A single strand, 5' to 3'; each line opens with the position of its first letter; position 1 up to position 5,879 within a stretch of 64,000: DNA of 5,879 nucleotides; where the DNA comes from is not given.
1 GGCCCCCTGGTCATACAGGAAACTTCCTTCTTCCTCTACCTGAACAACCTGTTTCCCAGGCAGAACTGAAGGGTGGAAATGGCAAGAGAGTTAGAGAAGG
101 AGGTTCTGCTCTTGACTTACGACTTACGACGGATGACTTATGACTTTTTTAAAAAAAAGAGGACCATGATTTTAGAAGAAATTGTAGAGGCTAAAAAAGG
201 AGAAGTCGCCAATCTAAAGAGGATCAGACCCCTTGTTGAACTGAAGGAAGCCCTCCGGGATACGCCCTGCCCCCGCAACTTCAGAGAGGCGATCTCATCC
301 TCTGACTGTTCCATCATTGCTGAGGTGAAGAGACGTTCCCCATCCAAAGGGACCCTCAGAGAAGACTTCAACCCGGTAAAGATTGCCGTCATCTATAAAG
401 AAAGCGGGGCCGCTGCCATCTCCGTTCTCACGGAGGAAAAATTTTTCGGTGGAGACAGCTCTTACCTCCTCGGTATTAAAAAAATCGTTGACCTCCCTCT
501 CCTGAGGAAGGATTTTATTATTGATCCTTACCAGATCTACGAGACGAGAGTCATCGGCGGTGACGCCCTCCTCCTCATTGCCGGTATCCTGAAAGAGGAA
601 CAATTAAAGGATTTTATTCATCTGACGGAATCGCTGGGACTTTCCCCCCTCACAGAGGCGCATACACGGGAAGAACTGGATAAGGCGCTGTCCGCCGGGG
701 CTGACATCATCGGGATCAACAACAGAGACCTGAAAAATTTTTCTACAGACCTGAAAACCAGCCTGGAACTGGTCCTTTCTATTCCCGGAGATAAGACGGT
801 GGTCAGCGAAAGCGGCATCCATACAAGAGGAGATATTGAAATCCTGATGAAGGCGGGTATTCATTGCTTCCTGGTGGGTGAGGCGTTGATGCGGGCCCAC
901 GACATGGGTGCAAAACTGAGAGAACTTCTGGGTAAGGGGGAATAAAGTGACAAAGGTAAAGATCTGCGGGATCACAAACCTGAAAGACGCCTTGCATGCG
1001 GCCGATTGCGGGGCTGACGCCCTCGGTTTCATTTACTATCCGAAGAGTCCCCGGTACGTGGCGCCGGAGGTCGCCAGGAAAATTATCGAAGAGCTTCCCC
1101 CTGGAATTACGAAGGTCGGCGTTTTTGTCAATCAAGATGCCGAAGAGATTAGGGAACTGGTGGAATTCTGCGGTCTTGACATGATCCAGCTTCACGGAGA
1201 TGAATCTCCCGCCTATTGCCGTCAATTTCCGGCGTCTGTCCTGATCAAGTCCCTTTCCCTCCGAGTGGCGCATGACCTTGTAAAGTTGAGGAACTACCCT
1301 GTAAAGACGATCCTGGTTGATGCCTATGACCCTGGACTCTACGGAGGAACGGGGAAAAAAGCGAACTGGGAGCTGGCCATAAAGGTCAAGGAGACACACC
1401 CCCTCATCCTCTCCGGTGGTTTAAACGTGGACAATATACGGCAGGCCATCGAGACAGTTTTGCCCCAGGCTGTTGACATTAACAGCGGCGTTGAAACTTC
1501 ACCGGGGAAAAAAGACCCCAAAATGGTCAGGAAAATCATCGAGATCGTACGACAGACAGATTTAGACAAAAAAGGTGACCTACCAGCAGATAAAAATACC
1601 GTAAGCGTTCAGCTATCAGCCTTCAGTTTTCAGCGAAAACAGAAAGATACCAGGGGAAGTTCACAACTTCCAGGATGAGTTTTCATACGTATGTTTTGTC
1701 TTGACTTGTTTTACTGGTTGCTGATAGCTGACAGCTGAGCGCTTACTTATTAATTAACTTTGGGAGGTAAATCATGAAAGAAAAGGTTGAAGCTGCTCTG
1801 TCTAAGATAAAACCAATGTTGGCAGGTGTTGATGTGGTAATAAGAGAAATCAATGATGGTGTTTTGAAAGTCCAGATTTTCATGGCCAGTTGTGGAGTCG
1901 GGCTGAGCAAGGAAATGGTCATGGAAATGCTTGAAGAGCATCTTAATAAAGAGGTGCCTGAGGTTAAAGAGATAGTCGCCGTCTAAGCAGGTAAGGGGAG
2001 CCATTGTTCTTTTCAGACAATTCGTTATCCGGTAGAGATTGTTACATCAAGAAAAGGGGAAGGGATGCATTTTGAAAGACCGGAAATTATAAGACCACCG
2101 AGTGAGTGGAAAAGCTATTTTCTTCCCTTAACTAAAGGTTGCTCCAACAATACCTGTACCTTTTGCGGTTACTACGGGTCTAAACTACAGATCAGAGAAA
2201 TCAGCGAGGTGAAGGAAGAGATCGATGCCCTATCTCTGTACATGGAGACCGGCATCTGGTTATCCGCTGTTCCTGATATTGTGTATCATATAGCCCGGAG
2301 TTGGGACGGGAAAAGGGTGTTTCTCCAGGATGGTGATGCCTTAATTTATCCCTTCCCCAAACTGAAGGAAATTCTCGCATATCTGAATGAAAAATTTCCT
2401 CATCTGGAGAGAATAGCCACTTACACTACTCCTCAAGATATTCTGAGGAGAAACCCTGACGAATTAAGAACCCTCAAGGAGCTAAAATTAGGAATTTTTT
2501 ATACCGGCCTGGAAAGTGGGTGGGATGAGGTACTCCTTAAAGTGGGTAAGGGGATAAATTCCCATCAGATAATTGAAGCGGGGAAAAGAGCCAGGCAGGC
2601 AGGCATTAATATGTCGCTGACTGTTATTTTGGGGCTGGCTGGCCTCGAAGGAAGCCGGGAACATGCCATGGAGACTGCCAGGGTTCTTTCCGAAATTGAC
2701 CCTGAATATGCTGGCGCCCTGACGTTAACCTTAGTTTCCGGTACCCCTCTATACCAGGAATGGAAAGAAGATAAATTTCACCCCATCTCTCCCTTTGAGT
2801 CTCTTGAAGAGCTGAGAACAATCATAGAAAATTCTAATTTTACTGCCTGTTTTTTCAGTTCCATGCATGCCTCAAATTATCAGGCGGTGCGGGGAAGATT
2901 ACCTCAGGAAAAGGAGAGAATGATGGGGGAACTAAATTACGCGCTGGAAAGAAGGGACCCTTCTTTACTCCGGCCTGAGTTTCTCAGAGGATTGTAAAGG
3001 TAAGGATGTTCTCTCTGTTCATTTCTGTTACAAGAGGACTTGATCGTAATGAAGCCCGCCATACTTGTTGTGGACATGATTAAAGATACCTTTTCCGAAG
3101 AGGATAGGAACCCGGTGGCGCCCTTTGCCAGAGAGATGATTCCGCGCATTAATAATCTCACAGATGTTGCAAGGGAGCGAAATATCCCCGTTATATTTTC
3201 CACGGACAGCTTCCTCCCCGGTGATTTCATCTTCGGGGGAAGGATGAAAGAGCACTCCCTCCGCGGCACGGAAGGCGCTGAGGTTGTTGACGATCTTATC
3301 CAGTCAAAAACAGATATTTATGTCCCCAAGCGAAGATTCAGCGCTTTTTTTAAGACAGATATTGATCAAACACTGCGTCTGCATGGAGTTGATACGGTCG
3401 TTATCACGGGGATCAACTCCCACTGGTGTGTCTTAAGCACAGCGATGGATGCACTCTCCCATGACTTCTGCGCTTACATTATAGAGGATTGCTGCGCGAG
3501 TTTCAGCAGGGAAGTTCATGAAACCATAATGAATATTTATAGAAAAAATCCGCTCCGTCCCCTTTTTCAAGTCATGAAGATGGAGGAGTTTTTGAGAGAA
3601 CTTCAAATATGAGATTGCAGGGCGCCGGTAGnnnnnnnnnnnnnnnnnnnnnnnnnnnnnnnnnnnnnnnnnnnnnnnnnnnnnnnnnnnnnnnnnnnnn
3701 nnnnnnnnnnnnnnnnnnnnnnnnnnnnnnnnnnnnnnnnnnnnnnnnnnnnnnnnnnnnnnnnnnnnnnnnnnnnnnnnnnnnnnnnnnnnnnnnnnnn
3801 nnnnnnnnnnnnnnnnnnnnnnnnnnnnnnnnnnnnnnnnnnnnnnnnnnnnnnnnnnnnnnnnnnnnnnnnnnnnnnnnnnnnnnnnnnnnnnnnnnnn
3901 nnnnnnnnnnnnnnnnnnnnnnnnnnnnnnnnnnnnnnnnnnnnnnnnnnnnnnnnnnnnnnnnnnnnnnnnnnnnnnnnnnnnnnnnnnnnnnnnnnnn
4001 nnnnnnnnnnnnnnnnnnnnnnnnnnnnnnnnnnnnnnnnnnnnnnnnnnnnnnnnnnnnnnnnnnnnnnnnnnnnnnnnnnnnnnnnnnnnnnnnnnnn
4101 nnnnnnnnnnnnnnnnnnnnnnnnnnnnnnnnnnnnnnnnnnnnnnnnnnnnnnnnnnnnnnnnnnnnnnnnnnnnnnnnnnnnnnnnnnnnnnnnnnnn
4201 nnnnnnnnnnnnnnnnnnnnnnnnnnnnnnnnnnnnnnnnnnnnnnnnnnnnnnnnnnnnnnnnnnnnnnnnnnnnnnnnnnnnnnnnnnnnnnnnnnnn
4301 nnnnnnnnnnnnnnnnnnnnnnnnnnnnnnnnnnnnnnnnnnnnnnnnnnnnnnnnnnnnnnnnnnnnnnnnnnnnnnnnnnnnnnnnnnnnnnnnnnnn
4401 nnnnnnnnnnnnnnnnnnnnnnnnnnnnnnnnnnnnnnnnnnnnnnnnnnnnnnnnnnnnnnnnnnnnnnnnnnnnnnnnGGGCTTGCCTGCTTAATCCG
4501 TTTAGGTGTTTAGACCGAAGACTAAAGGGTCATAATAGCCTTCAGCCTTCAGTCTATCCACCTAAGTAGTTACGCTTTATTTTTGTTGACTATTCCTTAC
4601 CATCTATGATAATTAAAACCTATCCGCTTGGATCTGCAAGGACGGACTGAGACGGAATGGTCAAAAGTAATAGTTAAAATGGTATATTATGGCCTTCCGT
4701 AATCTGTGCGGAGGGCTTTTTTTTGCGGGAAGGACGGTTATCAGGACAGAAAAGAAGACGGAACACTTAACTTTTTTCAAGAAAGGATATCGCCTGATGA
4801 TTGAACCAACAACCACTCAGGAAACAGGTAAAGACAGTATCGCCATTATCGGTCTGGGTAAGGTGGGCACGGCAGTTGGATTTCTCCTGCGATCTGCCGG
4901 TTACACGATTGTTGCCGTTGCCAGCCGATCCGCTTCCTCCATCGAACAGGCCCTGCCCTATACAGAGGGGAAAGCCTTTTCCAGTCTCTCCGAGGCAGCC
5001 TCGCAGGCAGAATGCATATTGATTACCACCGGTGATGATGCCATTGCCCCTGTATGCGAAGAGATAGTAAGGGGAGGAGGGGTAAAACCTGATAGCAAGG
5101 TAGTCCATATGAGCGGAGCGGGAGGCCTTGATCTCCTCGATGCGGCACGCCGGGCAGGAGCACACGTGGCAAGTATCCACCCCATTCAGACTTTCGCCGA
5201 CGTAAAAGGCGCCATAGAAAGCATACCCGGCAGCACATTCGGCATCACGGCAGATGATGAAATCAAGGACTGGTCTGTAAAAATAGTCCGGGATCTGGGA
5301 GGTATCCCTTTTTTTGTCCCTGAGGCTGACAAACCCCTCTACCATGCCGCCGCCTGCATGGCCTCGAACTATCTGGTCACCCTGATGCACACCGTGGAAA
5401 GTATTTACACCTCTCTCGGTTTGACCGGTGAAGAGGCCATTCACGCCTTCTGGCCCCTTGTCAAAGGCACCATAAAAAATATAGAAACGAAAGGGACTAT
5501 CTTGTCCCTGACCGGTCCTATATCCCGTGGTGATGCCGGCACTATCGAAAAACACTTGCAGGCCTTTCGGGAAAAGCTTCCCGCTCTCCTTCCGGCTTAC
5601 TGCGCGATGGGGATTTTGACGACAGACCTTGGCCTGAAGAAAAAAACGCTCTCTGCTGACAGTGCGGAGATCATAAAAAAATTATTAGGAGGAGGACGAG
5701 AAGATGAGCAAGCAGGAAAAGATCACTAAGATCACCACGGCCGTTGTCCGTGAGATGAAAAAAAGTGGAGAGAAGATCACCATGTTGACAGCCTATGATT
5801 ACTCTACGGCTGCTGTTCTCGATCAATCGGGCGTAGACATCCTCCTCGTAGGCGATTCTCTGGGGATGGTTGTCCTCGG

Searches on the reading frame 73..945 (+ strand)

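Call 17: search_protein_families(library=pfam, proteins=[window:73-945:+], max_evalue=0.00001)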
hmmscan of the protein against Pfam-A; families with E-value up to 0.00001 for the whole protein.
window:73-945:+ (290 aa): 1 family
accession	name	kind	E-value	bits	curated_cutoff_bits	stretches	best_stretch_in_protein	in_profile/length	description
PF00218.27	IGPS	-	9e-85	284.3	27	1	34-285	1-254/254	Indole-3-glycerol phosphate synthase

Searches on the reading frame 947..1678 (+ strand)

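Call 17: search_protein_families(library=pfam, proteins=[window:947-1678:+], max_evalue=0.00001)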
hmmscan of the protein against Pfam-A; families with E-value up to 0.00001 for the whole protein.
window:947-1678:+ (243 aa): 1 family
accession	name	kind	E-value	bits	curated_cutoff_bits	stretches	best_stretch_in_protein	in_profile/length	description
PF00697.28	PRAI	-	1e-44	153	22.7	1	4-199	1-192/193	N-(5'phosphoribosyl)anthranilate (PRA) isomerase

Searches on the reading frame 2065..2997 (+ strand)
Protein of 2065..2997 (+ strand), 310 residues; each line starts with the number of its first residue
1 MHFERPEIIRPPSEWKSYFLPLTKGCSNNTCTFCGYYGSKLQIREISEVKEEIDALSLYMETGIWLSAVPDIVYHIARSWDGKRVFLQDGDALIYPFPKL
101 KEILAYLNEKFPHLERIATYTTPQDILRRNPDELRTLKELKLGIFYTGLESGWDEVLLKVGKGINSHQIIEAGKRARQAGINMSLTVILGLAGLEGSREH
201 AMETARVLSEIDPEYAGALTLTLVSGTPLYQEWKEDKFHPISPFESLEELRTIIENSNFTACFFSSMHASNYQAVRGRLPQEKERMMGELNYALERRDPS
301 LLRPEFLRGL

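Call 17: search_protein_families(library=pfam, proteins=[window:2065-2997:+], max_evalue=0.00001)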
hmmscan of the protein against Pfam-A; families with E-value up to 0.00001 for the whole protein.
window:2065-2997:+ (310 aa): 1 family
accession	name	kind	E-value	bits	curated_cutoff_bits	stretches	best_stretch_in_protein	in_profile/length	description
PF04055.27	Radical_SAM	-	1.2e-15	58.6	29.5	1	21-195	2-155/166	Radical SAM superfamily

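Call 21: search_protein_families(library=ncbifam, proteins=[window:2065-2997:+], max_evalue=0.00001)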
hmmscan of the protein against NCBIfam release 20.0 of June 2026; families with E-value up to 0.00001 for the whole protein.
window:2065-2997:+ (310 aa): 3 families
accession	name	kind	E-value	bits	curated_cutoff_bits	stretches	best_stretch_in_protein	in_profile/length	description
TIGR01212.1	TIGR01212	equivalog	1e-09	38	180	1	147-298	143-293/302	tRNA modification radical SAM protein MnmL/YtqA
TIGR04014.1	B12_SAM_MJ_0865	equivalog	1.5e-08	33.9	360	1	24-194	167-321/434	methyl-coenzyme M reductase glutamine C-methyltransferase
TIGR03471.1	HpnJ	equivalog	4.4e-07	29.2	577.6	1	132-238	288-392/472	hopanoid biosynthesis associated radical SAM protein HpnJ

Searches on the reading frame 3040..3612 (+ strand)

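Call 17: search_protein_families(library=pfam, proteins=[window:3040-3612:+], max_evalue=0.00001)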
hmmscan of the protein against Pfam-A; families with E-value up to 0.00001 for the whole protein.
window:3040-3612:+ (190 aa): 1 family
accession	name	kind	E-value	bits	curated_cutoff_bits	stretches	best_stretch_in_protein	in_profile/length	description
PF00857.26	Isochorismatase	-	7.4e-42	143.8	27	1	7-167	2-163/175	Isochorismatase domain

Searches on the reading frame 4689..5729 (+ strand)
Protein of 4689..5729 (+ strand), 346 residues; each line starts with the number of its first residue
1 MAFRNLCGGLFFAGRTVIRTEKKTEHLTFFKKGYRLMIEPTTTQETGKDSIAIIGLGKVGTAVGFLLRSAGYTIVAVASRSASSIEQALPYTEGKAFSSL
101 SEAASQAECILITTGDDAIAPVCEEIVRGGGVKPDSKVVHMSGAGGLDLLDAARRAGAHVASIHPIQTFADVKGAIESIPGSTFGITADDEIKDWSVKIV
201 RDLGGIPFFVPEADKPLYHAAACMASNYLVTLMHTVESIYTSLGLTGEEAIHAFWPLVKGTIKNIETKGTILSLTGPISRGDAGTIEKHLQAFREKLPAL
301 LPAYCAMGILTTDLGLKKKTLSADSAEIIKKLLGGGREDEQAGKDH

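Call 17: search_protein_families(library=pfam, proteins=[window:4689-5729:+], max_evalue=0.00001)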
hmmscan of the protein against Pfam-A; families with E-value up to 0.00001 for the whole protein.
window:4689-5729:+ (346 aa): 4 families
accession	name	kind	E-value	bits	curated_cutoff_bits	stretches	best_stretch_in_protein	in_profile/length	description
PF10728.14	DUF2520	-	5.6e-34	117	25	1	183-308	2-122/125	Domain of unknown function (DUF2520)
PF10727.15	Rossmann-like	-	2.2e-14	53.8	23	1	47-165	13-131/131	Rossmann-like domain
PF03807.23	F420_oxidored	-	8.1e-08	33.2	21.6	1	51-126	2-79/94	NADP oxidoreductase coenzyme F420-dependent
PF07991.19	KARI_N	-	7.7e-06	26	20.6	0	50-127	6-81/165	Acetohydroxy acid isomeroreductase, NADPH-binding domain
